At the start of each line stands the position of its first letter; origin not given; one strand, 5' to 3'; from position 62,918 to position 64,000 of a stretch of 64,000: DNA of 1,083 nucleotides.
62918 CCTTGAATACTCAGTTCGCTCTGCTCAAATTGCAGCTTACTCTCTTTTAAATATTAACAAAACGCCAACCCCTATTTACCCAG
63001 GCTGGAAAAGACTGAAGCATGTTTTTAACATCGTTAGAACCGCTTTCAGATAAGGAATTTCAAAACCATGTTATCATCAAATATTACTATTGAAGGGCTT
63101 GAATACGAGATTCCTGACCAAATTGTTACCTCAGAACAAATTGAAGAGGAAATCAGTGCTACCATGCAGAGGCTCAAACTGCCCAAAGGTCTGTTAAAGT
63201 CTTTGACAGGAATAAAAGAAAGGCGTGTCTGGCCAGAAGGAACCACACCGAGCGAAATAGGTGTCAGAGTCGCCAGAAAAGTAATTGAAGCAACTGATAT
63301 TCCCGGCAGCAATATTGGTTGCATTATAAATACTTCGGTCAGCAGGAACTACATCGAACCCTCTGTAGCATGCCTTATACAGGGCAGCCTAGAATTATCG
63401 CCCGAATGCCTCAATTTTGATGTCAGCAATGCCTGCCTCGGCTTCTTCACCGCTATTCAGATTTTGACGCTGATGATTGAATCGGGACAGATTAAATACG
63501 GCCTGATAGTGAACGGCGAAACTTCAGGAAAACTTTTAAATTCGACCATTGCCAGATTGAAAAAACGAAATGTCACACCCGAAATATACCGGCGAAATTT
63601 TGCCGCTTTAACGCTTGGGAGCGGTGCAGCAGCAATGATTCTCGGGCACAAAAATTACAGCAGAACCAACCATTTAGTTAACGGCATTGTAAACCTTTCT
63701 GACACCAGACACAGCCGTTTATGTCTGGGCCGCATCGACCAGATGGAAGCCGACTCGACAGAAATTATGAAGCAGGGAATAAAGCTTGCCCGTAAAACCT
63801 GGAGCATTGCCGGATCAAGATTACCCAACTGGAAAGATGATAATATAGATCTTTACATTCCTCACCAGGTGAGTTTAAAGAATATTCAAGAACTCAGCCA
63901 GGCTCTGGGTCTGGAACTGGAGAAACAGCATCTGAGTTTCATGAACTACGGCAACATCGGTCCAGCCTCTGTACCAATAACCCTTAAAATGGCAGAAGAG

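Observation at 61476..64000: Oleate hydratase co-transcribed with an OleA head-to-head condensing enzyme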

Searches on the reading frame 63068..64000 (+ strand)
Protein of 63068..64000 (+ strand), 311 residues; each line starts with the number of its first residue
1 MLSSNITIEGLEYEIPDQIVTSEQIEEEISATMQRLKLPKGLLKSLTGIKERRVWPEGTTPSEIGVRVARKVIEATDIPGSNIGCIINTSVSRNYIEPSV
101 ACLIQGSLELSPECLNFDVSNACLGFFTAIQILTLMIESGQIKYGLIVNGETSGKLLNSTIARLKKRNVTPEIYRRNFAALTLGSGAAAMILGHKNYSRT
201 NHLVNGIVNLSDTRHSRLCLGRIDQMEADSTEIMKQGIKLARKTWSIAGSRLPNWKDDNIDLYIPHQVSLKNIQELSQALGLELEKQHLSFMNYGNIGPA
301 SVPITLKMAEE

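Call 7: search_protein_families(library=pfam, proteins=[window:63068-64000:+], max_evalue=0.01)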
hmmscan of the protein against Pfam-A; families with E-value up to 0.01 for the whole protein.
window:63068-64000:+ (311 aa): 2 families
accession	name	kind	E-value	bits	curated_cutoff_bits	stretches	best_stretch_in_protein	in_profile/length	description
PF08541.16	ACP_syn_III_C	-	2.4e-11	44.1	26.6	1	254-310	5-61/90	3-Oxoacyl-[acyl-carrier-protein (ACP)] synthase III C terminal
PF08545.16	ACP_syn_III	-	1.5e-10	41.2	24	1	117-198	1-67/80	3-Oxoacyl-[acyl-carrier-protein (ACP)] synthase III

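Call 8: search_protein_families(library=ncbifam, proteins=[window:63068-64000:+], max_evalue=0.01)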
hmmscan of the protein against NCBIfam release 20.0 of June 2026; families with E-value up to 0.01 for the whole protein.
window:63068-64000:+ (311 aa): 14 families
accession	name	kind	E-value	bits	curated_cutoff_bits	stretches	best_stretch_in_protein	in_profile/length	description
NF006720.0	PRK09258.1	equivalog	2.6e-106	355.7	285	1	2-311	2-310/338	3-oxoacyl-ACP synthase III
NF006829.0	PRK09352.1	subfamily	8.2e-34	117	249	1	6-309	5-291/322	beta-ketoacyl-ACP synthase 3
TIGR00747.1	fabH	subfamily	3.9e-32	111.6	292.1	1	13-308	10-291/322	beta-ketoacyl-ACP synthase III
NF005541.0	PRK07204.1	equivalog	3.2e-26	92.5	402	2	4-158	3-150/329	beta-ketoacyl-ACP synthase III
NF004623.0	PRK05963.1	equivalog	4.1e-20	72.3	437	1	4-310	4-299/328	beta-ketoacyl-ACP synthase III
NF009519.0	PRK12880.1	equivalog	2.9e-13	49.9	436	1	7-160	9-158/353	beta-ketoacyl-ACP synthase III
NF005308.0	PRK06840.1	equivalog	7.3e-13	48.2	315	1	4-162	3-155/339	3-oxoacyl-ACP synthase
NF003274.0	PRK04262.1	equivalog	6.7e-12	45.1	244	1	46-153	36-143/347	hydroxymethylglutaryl-CoA synthase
TIGR00748.1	HMG_CoA_syn_Arc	equivalog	4.1e-09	36.1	353.35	1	44-153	34-142/345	hydroxymethylglutaryl-CoA synthase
NF005293.2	PRK06816.1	subfamily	3.7e-08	32.8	450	1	70-219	71-226/378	StlD/DarB family beta-ketosynthase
NF005703.0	PRK07515.1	equivalog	1.6e-06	27.2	304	1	55-154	90-187/373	beta-ketoacyl-ACP synthase III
NF053539.1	resorcinol_DarB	exception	1.1e-05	24.8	550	0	76-200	77-206/377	dialkylresorcinol biosynthesis protein DarB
TIGR01835.1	HMG-CoA-S_prok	equivalog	0.0012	17.8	360.35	1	99-151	85-137/382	hydroxymethylglutaryl-CoA synthase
TIGR01930.1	AcCoA-C-Actrans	subfamily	0.0018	17.3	240.55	1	58-181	18-141/385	acetyl-CoA C-acyltransferase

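Call 9: search_solved_structures(query=window:63068-64000:+, max_evalue=0.001, show_alignments=2)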
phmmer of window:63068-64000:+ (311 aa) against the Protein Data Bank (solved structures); distinct sequences matched with E-value up to 0.001: 53.
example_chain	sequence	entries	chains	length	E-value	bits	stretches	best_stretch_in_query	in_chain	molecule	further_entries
3row_A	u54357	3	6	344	6.3e-64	219.1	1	1-308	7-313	3-oxoacyl-[ACP] synthase III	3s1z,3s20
3s21_A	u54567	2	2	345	6.4e-64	219.1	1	1-308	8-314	3-oxoacyl-[ACP] synthase III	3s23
5vxh_A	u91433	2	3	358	1.9e-63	217.6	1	1-308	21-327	3-oxoacyl-[ACP] synthase III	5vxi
5vxf_A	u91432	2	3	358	1.9e-63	217.6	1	1-308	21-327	3-oxoacyl-[ACP] synthase III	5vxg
5vxd_A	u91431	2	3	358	5e-63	216.2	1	1-308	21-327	3-oxoacyl-[ACP] synthase III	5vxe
6b2s_A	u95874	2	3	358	6.9e-63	215.7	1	1-308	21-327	3-oxoacyl-[ACP] synthase III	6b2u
6b2t_A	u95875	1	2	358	1.3e-62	214.8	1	1-308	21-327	3-oxoacyl-[ACP] synthase III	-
4kti_A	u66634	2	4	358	1.3e-62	214.8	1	1-308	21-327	3-oxoacyl-[ACP] synthase III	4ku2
4ktm_A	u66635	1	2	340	1.5e-62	214.6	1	1-308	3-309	3-oxoacyl-[ACP] synthase III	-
6b2r_A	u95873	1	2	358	1.8e-62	214.4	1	1-308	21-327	3-oxoacyl-[ACP] synthase III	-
4ku3_A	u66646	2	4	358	1.8e-62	214.4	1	1-308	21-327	3-oxoacyl-[ACP] synthase III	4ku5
3fk5_A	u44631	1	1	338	3.3e-62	213.5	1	1-309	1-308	3-oxoacyl-synthase III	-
3il4_A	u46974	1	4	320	7.4e-21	77.8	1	15-309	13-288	3-oxoacyl-[acyl-carrier-protein] synthase 3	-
3il6_A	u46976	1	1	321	1.5e-20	76.8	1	15-309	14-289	3-oxoacyl-[acyl-carrier-protein] synthase 3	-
3il5_A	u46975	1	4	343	2.4e-20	76.1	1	15-309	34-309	3-oxoacyl-[acyl-carrier-protein] synthase 3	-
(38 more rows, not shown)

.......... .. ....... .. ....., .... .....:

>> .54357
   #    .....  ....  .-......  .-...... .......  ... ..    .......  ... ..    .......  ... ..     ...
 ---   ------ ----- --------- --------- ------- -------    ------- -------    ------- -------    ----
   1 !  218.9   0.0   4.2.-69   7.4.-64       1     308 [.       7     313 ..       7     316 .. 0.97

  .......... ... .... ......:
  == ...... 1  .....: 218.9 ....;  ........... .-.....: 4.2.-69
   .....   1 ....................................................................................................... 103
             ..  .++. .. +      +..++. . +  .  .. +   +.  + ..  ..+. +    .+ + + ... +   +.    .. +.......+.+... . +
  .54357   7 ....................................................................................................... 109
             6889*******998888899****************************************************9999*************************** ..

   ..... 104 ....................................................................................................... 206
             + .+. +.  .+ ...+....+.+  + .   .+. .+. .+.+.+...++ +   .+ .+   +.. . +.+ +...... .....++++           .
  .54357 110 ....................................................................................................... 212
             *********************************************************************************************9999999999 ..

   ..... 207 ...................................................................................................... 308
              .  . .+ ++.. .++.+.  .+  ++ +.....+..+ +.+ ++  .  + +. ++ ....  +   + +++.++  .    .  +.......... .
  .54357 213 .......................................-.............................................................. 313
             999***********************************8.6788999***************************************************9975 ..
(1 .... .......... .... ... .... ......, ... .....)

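Call 12: find_related_loci(query=window:63068-64000:+, collection=genome_contigs, flank=10000)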
Query window:63068-64000:+ (311 aa) in genome_contigs; peptide patterns used: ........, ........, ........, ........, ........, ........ (x = any residue, [..] = any of these).
168 stretches matched a pattern; 67 encode a relative of the query (tblastn E <= 1e-3); 67 distinct loci.
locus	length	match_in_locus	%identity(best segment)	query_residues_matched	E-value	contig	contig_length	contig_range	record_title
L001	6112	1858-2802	39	1-311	1e-72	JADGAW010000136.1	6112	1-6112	MAG: Nitrospinota bacterium isolate nPCRbin9 nPCR_bin9_NODE_136_length_6112_cov_3.163380, whole genome shotgun sequence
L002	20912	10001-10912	38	4-310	3e-71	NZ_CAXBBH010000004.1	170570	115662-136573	MAG: uncultured Salinibacterium sp. isolate ERR2762102_concoct_206 ERZ3421852.182, whole genome shotgun sequence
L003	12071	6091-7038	39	1-311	6e-71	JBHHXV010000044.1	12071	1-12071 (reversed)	MAG: bacterium isolate D_1_bin.12 NODE_2235_length_12071_cov_5.831475, whole genome shotgun sequence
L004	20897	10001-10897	39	5-306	2e-70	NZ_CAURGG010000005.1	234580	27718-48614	MAG: uncultured Microbacterium sp. isolate ERR9969061_bin.3_MetaWRAP_v1.3_MAG ERZ21615920.18, whole genome shotgun seque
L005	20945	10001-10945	41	1-311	1e-69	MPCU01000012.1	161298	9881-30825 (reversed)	MAG: Bacteriovorax sp. MedPE-SWde Bacteriovorax-sp-MedPE-SWde-C12, whole genome shotgun sequence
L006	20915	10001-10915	38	4-311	2e-68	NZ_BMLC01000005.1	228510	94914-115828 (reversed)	Salinibacterium xinjiangense strain CGMCC 1.5381 sequence5, whole genome shotgun sequence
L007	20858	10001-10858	40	19-306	1e-66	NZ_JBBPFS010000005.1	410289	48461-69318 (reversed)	Arthrobacter sp. G119Y2 G119Y2T_Assembled_contig_5, whole genome shotgun sequence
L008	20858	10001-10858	39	19-306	6e-66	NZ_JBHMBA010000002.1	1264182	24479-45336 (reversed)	Arthrobacter citreus strain JCM 1331 soapdenovo_K_105_6, whole genome shotgun sequence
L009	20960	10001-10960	37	1-311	6e-66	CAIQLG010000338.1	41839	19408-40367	MAG: uncultured Lentisphaerae bacterium isolate AM-lipid-01-D10_bin-0339 genome assembly, contig: bin-0339:338/606, whol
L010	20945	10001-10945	36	1-311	1e-65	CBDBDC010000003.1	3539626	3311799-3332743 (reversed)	MAG: Candidatus Synoicihabitans sp. isolate 13c742c4-8103-4e66-a78a-d1520a9a6d96 genome assembly, contig: contig_3, whol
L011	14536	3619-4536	39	5-306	4e-65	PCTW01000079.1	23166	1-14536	MAG: Bdellovibrio sp. CG22_combo_CG10-13_8_21_14_all_39_27 CG22_scaffold_1222_c, whole genome shotgun sequence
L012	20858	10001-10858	39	19-306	5e-65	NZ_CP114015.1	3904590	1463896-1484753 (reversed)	Arthrobacter sp. ATA002 chromosome, complete genome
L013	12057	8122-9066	38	1-311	1e-64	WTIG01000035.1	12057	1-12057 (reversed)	MAG: Puniceicoccaceae bacterium isolate PL36313bin_20 NODE_2214_length_12057_cov_8.845192, whole genome shotgun sequence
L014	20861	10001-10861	39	19-306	2e-64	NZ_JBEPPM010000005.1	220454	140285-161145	Arthrobacter sp. UYP6 Ga0504883_05, whole genome shotgun sequence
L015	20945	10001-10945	37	1-311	1e-64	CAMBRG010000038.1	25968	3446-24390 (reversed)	MAG: Opitutus sp. GAS368 isolate MiE-14oct19-218 genome assembly, contig: MiE-14oct19-C2247, whole genome shotgun sequen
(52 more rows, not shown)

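Call 16: find_homologous_proteins(query=window:63068-64000:+, max_evalue=1e-20)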
Query window:63068-64000:+ (311 aa): 6392 proteins with E <= 1e-20 among 7443 candidates; the best 120 are listed.
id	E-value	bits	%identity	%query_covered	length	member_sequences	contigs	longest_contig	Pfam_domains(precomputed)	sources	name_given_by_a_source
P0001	2.0e-200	682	100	100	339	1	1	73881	PF08545.17,PF08541.17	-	-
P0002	3.5e-179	612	87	100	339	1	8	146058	PF08545.17,PF08541.17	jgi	jgi:3-oxoacyl-[acyl-carrier-protein] synthase-3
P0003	2.1e-164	564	82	100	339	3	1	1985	PF08545.17,PF08541.17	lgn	-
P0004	3.4e-159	547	80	100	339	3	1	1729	PF08545.17,PF08541.17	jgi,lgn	jgi:3-oxoacyl-[acyl-carrier-protein] synthase-3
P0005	6.0e-156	536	78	100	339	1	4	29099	PF08545.17,PF08541.17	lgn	-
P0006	1.0e-132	460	64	100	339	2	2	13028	PF08545.17,PF08541.17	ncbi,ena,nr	ncbi:MAG TPA: 3-oxoacyl-ACP synthase III [Candidatus Ozemobacteraceae bacterium]|nr:3-oxoacyl-ACP sy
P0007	2.5e-132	459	65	100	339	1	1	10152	PF08545.17,PF08541.17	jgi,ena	-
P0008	7.8e-131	454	65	100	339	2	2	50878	PF08545.17,PF08541.17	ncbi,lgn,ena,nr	ncbi:MAG: 3-oxoacyl-ACP synthase III [Erysipelotrichia bacterium]|nr:3-oxoacyl-ACP synthase III [Ery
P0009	3.6e-129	448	65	100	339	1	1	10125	PF08545.17,PF08541.17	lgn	-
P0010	9.6e-128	443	63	100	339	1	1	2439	PF08545.17,PF08541.17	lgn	-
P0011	6.4e-125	434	62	100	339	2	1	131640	PF08545.17,PF08541.17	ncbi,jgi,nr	ncbi:MAG: 3-oxoacyl-ACP synthase III [Proteobacteria bacterium]|nr:3-oxoacyl-ACP synthase III [Pseud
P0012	1.1e-124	433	62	100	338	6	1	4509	PF08545.17,PF08541.17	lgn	-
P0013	1.9e-123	429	61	99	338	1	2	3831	PF08545.17,PF08541.17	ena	-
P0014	7.7e-123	427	63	100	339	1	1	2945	PF08545.17,PF08541.17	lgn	-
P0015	9.4e-123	427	62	100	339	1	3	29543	PF08545.17,PF08541.17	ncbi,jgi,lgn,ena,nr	ncbi:MAG TPA: 3-oxoacyl-ACP synthase III [Candidatus Ozemobacteraceae bacterium]|nr:3-oxoacyl-ACP sy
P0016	2.7e-121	422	60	100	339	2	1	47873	PF08545.17,PF08541.17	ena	-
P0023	5.3e-115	402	57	100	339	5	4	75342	PF08545.17,PF08541.17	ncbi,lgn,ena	-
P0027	3.7e-111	389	56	100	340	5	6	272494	PF08545.17,PF08541.17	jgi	-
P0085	3.1e-100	353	52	100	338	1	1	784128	PF08545.17,PF08541.17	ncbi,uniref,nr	ncbi:3-oxoacyl-ACP synthase III [Oceanicoccus sp. KOV_DT_Chl]|uniref:3-oxoacyl-ACP synthase III n=1 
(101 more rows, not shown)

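Call 17: find_encoding_contigs(protein=P0001, flank=10000, max_places=4)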
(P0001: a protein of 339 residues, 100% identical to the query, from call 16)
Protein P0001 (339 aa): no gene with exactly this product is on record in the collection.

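Call 18: find_encoding_contigs(protein=P0002, flank=10000, max_places=4)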
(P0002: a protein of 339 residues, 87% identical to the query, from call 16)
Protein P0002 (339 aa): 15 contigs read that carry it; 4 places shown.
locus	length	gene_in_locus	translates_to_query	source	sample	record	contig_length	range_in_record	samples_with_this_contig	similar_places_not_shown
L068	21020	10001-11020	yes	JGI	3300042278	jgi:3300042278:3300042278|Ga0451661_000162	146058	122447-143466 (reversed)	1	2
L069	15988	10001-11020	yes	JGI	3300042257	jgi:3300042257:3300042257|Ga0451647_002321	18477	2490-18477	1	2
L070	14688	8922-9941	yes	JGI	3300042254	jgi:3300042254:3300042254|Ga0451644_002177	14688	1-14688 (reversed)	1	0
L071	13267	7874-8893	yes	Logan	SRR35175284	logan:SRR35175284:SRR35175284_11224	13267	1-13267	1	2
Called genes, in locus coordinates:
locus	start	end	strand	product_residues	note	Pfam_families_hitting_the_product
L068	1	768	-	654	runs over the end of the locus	PF20434:BD-FAE, PF00326:Peptidase_S9, PF01738:DLH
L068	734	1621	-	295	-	PF01430:HSP33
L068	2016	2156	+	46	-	-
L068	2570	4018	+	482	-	PF01554:MatE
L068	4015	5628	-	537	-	PF28550:DUF8436, PF00890:FAD_binding_2 (faint), PF01266:DAO (faint), PF03486:HI0933_like (faint), PF07992:Pyr_redox_2 (weak), PF13738:Pyr_redox_3 (faint), PF21688:FAD-depend_C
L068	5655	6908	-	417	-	PF00890:FAD_binding_2 (weak), PF01134:GIDA (weak), PF01494:FAD_binding_3 (weak), PF03486:HI0933_like, PF12831:FAD_oxidored, PF07992:Pyr_redox_2 (weak), PF01266:DAO (weak), PF22780:HI0933_like_1st, +2 more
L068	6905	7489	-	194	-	PF01613:Flavin_Reduct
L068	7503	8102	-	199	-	-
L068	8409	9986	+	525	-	PF06100:MCRA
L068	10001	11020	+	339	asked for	PF08545:ACP_syn_III, PF08541:ACP_syn_III_C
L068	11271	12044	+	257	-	PF01909:NTP_transf_2 (weak), PF18765:Polbeta (faint)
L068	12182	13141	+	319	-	-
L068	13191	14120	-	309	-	PF00389:2-Hacid_dh, PF03446:NAD_binding_2 (faint), PF02826:2-Hacid_dh_C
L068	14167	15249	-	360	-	PF00266:Aminotran_5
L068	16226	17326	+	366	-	PF00515:TPR_1 (faint), PF07719:TPR_2 (faint)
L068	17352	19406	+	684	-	PF00128:Alpha-amylase (faint), PF14701:hDGE_amylase (weak)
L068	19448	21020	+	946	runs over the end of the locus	PF13513:HEAT_EZ (faint), PF18991:DUF5724 (faint), PF02985:HEAT (faint), PF12717:Cnd1 (faint), PF00514:Arm (faint), PF13646:HEAT_2, PF03130:HEAT_PBS (faint), PF13646:HEAT_2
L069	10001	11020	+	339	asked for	PF08545:ACP_syn_III, PF08541:ACP_syn_III_C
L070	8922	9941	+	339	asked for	PF08545:ACP_syn_III, PF08541:ACP_syn_III_C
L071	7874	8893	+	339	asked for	PF08545:ACP_syn_III, PF08541:ACP_syn_III_C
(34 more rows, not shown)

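Call 19: find_related_loci(query=P0001, collection=metagenome_contigs, flank=10000)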
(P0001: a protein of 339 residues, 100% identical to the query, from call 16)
Query P0001 (339 aa) in metagenome_contigs; peptide patterns used: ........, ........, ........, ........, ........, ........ (x = any residue, [..] = any of these).
192 stretches matched a pattern; 66 encode a relative of the query (tblastn E <= 1e-3); 66 distinct loci.
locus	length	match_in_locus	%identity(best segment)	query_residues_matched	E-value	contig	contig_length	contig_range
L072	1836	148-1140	40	4-339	3e-89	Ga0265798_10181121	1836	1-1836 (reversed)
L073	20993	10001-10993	40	4-339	2e-81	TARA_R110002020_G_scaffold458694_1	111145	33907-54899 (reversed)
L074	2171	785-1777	39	4-339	4e-83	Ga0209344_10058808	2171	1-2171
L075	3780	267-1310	38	1-339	3e-77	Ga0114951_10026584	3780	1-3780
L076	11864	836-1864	39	1-339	2e-76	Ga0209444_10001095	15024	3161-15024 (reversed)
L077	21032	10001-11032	39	1-339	4e-76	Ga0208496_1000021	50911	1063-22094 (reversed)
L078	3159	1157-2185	40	1-339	4e-76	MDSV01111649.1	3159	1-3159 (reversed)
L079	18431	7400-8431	39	1-339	2e-75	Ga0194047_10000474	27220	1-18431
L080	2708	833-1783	40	19-339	1e-76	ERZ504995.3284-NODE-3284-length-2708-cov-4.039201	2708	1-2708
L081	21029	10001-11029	39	1-339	3e-75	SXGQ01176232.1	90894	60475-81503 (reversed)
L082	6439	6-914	41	32-339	5e-75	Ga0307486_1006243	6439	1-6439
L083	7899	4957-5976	40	5-339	8e-74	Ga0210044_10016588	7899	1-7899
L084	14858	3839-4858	40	5-339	8e-74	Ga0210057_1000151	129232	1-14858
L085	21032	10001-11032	39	1-339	2e-73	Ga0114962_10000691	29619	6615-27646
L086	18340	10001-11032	39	1-339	2e-73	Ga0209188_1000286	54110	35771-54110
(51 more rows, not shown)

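Call 22: find_encoding_contigs(protein=P0005, flank=10000, max_places=2)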
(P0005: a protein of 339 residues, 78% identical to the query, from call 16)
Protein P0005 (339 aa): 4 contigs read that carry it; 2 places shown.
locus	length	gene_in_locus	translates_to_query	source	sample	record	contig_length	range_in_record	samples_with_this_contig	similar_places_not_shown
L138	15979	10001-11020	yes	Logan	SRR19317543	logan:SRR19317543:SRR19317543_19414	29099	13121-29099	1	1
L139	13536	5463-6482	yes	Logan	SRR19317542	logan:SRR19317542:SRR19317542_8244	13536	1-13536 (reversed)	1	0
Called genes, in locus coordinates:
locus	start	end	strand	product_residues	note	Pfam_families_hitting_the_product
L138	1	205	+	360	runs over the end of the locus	PF00005:ABC_tran, PF08352:oligo_HPY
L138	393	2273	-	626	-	PF00122:E1-E2_ATPase, PF00702:Hydrolase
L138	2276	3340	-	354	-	PF01145:Band_7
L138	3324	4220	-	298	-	PF01145:Band_7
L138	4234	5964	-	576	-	PF01145:Band_7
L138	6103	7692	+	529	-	PF00005:ABC_tran, PF13304:AAA_21 (faint), PF12848:ABC_tran_Xtn, PF00005:ABC_tran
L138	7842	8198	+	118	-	PF07784:DUF1622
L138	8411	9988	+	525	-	PF06100:MCRA, PF13450:NAD_binding_8 (faint)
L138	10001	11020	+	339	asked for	PF08545:ACP_syn_III, PF08541:ACP_syn_III_C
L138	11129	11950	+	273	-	PF03437:BtpA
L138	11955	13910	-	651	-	PF05226:CHASE2, PF00211:Guanylate_cyc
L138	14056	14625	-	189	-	-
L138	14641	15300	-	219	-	-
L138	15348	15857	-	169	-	-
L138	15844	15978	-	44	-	?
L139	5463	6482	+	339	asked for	PF08545:ACP_syn_III, PF08541:ACP_syn_III_C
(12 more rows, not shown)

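Call 23: find_encoding_contigs(protein=P0008, flank=10000, max_places=2)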
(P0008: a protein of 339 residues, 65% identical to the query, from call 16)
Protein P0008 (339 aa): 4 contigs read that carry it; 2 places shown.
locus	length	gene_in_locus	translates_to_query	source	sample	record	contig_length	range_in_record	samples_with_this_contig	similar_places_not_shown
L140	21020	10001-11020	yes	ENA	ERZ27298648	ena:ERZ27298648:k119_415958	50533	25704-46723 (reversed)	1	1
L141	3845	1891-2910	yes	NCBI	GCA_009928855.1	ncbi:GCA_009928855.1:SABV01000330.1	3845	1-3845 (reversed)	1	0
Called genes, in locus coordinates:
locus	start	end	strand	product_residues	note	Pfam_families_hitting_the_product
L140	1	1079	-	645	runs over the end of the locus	PF01276:OKR_DC_1, PF00155:Aminotran_1_2 (weak), PF00266:Aminotran_5 (faint), PF01212:Beta_elim_lyase (weak), PF03711:OKR_DC_1_C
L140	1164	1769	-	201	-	PF13489:Methyltransf_23, PF01209:Ubie_methyltran, PF08003:Methyltransf_9, PF13847:Methyltransf_31, PF08241:Methyltransf_11, PF08242:Methyltransf_12, PF13649:Methyltransf_25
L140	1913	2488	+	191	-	-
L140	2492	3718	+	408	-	-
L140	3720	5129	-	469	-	PF05761:5_nucleotid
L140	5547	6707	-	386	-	PF01979:Amidohydro_1, PF07969:Amidohydro_3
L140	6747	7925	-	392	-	PF01979:Amidohydro_1, PF07969:Amidohydro_3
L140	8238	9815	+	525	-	PF06100:MCRA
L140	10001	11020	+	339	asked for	PF08545:ACP_syn_III (weak), PF08541:ACP_syn_III_C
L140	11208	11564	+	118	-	-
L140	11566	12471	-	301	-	PF00892:EamA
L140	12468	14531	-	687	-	PF00672:HAMP, PF01590:GAF, PF13185:GAF_2, PF13492:GAF_3, PF00990:GGDEF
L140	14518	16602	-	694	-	PF02872:5_nucleotid_C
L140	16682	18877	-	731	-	PF01564:Spermine_synth (weak)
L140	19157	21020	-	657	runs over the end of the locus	PF00580:UvrD-helicase, PF13245:AAA_19, PF13361:UvrD_C, PF13538:UvrD_C_2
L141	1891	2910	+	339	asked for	PF08545:ACP_syn_III (weak), PF08541:ACP_syn_III_C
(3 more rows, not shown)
